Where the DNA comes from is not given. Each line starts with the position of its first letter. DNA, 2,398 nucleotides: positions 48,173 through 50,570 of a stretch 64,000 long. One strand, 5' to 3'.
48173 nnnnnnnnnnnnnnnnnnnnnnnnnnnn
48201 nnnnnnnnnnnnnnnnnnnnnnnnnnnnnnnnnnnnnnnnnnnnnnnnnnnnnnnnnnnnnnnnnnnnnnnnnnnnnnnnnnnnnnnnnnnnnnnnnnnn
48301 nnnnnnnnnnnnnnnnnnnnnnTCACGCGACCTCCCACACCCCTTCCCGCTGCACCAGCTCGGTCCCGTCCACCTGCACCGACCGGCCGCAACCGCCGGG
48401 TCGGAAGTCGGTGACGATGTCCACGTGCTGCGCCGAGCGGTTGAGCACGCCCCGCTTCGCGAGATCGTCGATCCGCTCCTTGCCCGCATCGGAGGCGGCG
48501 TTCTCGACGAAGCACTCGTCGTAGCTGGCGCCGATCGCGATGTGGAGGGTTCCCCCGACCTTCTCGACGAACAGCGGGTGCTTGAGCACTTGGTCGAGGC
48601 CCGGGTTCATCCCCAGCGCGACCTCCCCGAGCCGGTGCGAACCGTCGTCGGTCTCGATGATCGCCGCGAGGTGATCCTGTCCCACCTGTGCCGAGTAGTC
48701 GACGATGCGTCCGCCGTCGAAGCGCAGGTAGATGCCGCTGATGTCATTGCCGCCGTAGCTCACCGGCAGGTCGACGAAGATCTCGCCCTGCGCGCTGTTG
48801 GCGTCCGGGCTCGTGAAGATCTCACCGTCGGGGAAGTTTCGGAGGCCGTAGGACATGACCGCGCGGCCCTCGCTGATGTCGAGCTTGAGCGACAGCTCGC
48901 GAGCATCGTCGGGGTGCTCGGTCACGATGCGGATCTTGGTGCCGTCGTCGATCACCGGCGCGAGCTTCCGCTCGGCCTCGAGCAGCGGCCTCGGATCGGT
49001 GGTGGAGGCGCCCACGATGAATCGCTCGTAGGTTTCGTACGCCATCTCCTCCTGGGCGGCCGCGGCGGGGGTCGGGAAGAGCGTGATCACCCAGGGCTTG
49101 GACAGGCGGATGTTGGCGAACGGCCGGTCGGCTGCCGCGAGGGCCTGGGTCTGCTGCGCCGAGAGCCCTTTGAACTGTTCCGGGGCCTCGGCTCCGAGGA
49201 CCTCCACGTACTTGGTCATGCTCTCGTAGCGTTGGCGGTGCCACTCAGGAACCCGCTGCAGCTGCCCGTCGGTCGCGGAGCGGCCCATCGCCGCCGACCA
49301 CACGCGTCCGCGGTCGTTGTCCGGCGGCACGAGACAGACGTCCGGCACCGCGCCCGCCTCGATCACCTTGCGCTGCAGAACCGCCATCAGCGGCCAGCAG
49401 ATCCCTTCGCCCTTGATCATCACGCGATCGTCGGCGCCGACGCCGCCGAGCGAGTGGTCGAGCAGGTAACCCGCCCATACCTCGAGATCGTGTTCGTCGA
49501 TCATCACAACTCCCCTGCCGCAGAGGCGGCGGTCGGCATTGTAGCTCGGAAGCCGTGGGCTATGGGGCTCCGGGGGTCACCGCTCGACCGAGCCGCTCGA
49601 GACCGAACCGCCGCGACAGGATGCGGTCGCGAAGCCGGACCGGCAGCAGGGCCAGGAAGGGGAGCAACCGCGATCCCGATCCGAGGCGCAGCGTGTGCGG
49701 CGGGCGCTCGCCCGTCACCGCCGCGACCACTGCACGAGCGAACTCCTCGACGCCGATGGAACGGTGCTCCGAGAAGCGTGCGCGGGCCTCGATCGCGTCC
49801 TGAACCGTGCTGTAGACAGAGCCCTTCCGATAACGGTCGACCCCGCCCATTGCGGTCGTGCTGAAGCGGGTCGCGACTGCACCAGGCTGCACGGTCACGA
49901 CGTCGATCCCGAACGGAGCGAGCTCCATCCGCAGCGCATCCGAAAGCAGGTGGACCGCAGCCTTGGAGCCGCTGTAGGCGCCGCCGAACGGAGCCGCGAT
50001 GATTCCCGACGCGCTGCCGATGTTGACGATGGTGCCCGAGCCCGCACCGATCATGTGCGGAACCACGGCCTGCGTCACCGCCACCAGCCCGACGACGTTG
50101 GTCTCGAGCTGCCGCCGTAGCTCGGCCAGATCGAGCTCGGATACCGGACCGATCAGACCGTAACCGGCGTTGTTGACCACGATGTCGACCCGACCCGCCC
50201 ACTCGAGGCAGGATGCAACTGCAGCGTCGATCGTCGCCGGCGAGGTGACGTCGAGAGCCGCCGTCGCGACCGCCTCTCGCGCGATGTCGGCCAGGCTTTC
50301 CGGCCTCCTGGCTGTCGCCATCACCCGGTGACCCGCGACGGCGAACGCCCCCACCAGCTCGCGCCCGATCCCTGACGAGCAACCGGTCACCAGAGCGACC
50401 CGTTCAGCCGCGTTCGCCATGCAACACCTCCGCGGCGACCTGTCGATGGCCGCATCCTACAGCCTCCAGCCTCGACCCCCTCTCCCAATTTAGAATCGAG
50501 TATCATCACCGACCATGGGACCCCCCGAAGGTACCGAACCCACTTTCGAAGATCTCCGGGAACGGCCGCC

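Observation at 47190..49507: ClpX paralogue stripped of substrate-threading and ClpP-docking elements, translationally coupled to an M29 aminopeptidase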

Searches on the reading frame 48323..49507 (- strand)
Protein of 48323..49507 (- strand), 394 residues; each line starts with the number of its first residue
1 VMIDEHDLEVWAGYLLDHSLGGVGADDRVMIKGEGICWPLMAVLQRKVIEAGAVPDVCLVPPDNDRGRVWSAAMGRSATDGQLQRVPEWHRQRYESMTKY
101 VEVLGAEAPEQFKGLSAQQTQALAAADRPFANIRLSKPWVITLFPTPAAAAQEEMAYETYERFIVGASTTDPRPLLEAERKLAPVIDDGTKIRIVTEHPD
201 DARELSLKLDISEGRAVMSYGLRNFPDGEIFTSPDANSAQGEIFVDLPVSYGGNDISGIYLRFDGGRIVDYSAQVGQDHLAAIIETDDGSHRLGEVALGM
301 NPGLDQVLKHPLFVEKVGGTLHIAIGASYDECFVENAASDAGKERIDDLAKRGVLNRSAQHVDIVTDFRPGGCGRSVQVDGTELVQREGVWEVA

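Call 5: search_protein_families(library=pfam, proteins=[window:48323-49507:-], max_evalue=0.01)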
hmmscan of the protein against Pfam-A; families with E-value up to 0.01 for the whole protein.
window:48323-49507:- (394 aa): 1 family
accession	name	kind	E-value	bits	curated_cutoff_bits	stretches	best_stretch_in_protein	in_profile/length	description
PF02073.20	Peptidase_M29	-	1.7e-48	165.9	27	1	22-365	18-381/406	Thermophilic metalloprotease (M29)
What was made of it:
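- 48323..49507 (-): M29-family aminopeptidase gene (394 aa), apparently catalytically competent. Pfam PF02073 1.7e-48 (call 5).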

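Call 6: search_protein_families(library=ncbifam, proteins=[window:48323-49507:-], max_evalue=0.01)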
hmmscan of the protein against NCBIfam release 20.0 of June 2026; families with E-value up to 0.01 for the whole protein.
window:48323-49507:- (394 aa): 0 families

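Call 8: search_protein_families(library=padloc, proteins=[window:48323-49507:-], max_evalue=0.01)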
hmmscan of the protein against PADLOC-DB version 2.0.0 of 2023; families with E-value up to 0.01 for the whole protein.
window:48323-49507:- (394 aa): 0 families

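Call 29: search_solved_structures(query=window:48323-49507:-, max_evalue=0.001, show_alignments=1)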
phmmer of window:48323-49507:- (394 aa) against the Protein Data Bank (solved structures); distinct sequences matched with E-value up to 0.001: 4.
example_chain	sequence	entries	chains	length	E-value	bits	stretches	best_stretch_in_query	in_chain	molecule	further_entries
1zjc_A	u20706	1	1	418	5e-18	68.4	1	222-365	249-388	aminopeptidase ampS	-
4icq_A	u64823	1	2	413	2.8e-15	59.4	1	222-383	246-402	Aminopeptidase PepS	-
4icr_A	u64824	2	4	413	5.6e-15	58.4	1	222-383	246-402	Aminopeptidase PepS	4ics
2ayi_A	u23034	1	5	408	9.8e-14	54.3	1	224-352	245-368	Aminopeptidase T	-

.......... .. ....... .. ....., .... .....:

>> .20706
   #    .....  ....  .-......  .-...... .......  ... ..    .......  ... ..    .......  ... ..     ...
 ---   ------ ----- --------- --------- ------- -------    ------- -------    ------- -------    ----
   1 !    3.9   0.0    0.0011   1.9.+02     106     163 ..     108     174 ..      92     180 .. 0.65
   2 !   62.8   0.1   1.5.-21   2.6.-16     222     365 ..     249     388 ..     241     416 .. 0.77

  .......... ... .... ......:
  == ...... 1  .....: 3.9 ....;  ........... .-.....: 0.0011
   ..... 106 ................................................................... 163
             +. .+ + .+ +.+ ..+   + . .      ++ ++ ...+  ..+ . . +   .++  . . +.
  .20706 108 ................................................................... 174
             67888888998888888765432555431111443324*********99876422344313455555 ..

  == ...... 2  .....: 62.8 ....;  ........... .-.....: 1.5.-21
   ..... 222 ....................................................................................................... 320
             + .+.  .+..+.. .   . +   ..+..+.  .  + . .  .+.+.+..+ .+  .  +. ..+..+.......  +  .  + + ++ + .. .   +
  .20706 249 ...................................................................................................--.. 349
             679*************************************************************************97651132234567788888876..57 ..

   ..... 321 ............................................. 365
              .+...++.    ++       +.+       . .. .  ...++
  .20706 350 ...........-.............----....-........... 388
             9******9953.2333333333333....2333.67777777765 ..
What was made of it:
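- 48323..49507 (-): Aligns to AmpS/PepS/AmpT (call 29).
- M29 has ordinary length and architecture, with no extra docking domain (calls 5, 29).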

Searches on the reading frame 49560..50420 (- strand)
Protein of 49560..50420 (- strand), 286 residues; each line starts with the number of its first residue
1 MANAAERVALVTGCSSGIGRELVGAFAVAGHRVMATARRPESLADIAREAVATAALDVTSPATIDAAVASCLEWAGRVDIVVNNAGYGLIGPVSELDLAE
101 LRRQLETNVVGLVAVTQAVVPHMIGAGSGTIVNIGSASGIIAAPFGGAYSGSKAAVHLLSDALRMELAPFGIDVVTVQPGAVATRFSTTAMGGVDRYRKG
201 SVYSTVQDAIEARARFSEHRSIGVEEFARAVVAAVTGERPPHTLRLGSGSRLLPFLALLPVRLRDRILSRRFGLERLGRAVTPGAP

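Call 5: search_protein_families(library=pfam, proteins=[window:49560-50420:-], max_evalue=0.01)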
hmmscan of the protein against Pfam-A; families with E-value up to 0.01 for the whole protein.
window:49560-50420:- (286 aa): 6 families
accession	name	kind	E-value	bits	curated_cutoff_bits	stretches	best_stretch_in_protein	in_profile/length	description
PF00106.31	adh_short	-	2.4e-48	164.7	26.6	1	7-188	1-188/195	short chain dehydrogenase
PF13561.12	adh_short_C2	-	1.2e-31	110.6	27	1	15-192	3-186/236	Enoyl-(Acyl carrier protein) reductase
PF08659.16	KR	-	9.9e-08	32.5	22.6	1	9-179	3-175/180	KR domain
PF08643.16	DUF1776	-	3.5e-06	27.1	25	1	81-256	97-284/294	Fungal family of unknown function (DUF1776)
PF01370.27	Epimerase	-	5.4e-06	26.4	20.9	1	9-166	1-159/240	NAD dependent epimerase/dehydratase family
PF13460.12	NAD_binding_10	-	8.4e-06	26.2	27.2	1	13-90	1-73/184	NAD(P)H-binding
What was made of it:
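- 49560..50420 (-): Short-chain dehydrogenase gene ending 52 nt upstream of M29. Possibly co-transcribed, but not a stable neighbour. Pfam adh_short 2.4e-48 (call 5).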
